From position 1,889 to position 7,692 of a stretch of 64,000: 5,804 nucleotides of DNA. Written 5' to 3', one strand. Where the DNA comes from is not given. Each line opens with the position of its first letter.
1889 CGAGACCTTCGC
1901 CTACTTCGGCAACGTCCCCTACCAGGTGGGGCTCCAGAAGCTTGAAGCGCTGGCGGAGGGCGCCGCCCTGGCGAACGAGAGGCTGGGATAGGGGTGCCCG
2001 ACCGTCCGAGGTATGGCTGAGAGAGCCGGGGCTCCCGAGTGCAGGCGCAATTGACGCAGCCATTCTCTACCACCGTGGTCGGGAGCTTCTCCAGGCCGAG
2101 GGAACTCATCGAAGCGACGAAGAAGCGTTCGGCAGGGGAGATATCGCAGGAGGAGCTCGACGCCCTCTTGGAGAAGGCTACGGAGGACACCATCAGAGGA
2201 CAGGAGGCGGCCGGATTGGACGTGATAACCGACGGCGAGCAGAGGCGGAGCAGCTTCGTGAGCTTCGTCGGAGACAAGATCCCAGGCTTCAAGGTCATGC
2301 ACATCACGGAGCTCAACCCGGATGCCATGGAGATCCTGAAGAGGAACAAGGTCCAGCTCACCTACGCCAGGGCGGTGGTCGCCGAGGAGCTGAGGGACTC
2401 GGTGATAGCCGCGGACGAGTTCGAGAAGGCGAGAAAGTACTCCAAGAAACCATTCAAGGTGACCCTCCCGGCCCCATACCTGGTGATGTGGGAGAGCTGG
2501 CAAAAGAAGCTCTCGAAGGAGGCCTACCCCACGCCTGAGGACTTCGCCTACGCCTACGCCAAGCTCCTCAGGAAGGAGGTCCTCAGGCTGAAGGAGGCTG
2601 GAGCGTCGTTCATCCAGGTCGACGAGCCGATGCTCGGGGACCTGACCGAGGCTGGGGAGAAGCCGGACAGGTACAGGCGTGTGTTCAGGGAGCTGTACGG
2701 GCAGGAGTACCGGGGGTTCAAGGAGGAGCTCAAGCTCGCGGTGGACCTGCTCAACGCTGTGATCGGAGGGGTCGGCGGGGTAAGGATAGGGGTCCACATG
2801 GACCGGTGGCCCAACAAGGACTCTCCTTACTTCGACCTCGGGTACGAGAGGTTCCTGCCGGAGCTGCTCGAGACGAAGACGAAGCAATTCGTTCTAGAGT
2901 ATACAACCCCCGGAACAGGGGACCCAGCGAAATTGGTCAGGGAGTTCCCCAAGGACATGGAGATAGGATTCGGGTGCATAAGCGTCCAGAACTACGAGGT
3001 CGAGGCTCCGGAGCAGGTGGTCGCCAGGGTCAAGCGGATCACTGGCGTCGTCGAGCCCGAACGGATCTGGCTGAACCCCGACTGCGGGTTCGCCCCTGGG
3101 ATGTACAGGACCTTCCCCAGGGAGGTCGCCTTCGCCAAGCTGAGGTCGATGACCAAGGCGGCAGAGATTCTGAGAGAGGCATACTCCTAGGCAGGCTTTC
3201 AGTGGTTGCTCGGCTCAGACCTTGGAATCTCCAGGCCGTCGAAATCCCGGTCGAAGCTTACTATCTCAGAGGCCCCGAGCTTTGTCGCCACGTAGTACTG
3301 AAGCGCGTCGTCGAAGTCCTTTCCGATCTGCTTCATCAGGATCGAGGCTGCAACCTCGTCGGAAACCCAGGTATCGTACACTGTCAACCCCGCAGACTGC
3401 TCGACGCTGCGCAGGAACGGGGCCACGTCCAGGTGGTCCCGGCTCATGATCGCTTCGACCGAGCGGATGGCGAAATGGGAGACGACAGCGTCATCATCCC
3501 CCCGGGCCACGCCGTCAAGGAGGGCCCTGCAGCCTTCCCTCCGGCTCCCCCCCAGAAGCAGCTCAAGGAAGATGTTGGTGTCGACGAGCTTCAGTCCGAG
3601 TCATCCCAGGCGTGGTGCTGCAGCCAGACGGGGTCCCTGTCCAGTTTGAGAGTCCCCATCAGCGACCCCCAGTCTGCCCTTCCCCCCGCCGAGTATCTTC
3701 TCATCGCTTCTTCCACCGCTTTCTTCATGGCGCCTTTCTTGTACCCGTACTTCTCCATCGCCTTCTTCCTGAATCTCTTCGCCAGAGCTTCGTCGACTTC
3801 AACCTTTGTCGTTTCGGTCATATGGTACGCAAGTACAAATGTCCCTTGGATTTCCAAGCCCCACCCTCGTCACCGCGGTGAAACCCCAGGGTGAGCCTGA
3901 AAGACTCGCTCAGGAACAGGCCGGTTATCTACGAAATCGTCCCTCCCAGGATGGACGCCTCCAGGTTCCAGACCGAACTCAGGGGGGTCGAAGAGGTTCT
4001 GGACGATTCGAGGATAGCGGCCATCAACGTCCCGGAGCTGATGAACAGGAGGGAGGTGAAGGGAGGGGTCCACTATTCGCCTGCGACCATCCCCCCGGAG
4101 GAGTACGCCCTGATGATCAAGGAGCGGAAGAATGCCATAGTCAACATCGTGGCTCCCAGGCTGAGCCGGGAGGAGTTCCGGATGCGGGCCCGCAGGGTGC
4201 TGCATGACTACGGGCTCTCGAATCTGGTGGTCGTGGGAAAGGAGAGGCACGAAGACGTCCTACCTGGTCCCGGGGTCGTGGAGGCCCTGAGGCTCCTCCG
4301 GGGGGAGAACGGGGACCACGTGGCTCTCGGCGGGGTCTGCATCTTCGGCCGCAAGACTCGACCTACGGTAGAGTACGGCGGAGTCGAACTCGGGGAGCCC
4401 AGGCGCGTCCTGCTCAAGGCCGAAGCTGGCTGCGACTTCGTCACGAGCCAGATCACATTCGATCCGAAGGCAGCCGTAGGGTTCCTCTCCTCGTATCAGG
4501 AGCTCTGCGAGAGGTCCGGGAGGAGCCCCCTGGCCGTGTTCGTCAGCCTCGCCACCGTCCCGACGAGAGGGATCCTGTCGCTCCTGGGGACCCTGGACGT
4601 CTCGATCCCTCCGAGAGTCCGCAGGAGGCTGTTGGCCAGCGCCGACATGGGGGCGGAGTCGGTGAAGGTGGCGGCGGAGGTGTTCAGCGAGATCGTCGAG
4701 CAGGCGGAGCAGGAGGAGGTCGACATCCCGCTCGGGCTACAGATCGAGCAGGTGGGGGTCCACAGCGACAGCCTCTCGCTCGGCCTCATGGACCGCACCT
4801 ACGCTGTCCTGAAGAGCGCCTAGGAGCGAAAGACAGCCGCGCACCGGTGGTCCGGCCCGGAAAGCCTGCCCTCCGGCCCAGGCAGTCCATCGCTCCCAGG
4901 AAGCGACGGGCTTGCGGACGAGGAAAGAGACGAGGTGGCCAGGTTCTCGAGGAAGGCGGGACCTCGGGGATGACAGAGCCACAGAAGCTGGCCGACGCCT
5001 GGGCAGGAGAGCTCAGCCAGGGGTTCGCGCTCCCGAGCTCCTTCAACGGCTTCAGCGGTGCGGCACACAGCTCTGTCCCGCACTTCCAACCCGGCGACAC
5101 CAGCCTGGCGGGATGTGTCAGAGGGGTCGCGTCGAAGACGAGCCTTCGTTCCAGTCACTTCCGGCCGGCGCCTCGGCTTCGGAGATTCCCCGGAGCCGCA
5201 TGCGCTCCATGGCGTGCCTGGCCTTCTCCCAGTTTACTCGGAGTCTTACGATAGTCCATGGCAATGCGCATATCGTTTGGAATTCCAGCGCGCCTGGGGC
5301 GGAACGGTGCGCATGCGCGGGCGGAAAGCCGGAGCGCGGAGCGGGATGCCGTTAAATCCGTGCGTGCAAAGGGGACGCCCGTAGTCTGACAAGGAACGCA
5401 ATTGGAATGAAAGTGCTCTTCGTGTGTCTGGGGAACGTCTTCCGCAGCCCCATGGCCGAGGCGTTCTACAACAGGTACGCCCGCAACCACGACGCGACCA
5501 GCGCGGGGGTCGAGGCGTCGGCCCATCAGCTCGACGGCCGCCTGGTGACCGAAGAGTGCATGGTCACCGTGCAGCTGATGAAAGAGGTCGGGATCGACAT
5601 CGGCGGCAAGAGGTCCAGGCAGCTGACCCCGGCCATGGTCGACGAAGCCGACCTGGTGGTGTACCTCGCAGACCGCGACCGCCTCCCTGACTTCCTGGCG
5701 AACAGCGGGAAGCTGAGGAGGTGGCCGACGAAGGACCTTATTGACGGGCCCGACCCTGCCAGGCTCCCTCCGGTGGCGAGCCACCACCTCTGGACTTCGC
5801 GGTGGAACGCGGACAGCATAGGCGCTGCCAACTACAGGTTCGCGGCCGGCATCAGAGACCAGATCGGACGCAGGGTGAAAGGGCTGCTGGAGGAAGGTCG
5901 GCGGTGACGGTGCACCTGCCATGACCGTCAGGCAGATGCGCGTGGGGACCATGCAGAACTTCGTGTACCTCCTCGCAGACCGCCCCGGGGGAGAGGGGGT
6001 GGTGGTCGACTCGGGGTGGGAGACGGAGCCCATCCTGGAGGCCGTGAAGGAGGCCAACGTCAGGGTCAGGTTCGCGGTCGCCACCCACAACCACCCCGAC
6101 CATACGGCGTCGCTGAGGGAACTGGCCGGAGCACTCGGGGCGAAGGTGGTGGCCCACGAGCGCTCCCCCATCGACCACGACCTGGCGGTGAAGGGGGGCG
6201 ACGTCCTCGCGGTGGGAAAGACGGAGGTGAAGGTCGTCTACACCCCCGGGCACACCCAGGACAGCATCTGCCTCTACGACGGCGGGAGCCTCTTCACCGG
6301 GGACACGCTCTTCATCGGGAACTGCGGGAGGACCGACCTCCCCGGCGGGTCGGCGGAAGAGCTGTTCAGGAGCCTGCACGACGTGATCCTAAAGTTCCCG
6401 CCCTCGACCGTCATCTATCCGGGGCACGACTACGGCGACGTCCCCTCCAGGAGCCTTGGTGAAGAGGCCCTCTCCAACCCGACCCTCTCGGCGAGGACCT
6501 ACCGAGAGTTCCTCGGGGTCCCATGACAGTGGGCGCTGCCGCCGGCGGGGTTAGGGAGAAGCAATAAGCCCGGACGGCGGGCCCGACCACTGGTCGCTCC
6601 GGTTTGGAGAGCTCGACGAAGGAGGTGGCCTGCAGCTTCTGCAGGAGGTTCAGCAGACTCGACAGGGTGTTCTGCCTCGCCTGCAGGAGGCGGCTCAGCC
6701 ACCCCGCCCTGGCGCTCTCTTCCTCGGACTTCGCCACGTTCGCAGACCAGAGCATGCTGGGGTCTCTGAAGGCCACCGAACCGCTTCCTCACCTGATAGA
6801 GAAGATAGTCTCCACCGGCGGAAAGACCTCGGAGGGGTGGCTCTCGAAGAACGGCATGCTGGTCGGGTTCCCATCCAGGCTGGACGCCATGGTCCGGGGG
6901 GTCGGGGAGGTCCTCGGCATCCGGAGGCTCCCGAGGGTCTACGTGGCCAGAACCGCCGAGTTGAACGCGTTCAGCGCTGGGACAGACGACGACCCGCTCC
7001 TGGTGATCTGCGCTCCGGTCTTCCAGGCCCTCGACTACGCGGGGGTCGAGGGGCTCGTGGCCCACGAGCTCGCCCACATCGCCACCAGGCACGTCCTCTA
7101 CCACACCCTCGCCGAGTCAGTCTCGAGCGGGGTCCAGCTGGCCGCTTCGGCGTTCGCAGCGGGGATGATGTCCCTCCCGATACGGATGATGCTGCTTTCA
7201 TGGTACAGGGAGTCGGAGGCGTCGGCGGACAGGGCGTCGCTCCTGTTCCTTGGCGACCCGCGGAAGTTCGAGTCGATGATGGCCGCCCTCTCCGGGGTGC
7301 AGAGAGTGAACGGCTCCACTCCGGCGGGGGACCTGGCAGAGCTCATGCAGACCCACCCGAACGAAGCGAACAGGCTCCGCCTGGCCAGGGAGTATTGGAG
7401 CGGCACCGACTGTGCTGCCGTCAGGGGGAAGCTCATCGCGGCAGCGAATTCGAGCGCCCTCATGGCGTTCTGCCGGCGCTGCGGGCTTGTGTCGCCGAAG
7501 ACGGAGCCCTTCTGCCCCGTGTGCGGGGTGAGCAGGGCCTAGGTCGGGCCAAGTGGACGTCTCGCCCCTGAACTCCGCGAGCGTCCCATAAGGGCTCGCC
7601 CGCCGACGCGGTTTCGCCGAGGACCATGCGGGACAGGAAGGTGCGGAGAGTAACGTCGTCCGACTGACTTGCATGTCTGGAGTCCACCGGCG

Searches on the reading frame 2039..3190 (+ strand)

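Call 77: search_protein_families(library=pfam, proteins=[window:2039-3190:+], max_evalue=0.001)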
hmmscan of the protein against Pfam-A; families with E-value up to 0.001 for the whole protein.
window:2039-3190:+ (383 aa): 2 families
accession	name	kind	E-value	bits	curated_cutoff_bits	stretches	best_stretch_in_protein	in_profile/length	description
PF01717.24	Meth_synt_2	-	7.6e-32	111.3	21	2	9-202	1-181/324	Cobalamin-independent synthase, Catalytic domain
PF08267.18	Meth_synt_1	-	4e-07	30.3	27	0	130-220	144-226/313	Cobalamin-independent synthase, N-terminal domain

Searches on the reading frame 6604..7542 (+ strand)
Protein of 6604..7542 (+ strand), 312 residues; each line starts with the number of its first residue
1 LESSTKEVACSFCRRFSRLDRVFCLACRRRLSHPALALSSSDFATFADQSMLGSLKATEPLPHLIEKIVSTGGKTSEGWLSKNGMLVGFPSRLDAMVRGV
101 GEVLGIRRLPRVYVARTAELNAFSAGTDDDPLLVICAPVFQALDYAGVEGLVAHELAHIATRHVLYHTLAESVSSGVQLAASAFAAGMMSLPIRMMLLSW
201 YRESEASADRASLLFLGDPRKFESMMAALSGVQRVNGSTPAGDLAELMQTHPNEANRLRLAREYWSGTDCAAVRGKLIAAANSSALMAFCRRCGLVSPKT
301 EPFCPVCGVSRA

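Call 77: search_protein_families(library=pfam, proteins=[window:6604-7542:+], max_evalue=0.001)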
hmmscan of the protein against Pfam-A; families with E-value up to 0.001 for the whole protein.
window:6604-7542:+ (312 aa): 1 family
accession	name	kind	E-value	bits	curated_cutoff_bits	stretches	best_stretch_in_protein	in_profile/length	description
PF01435.24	Peptidase_M48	-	2.6e-16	60.4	20.3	1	93-263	7-184/186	Peptidase family M48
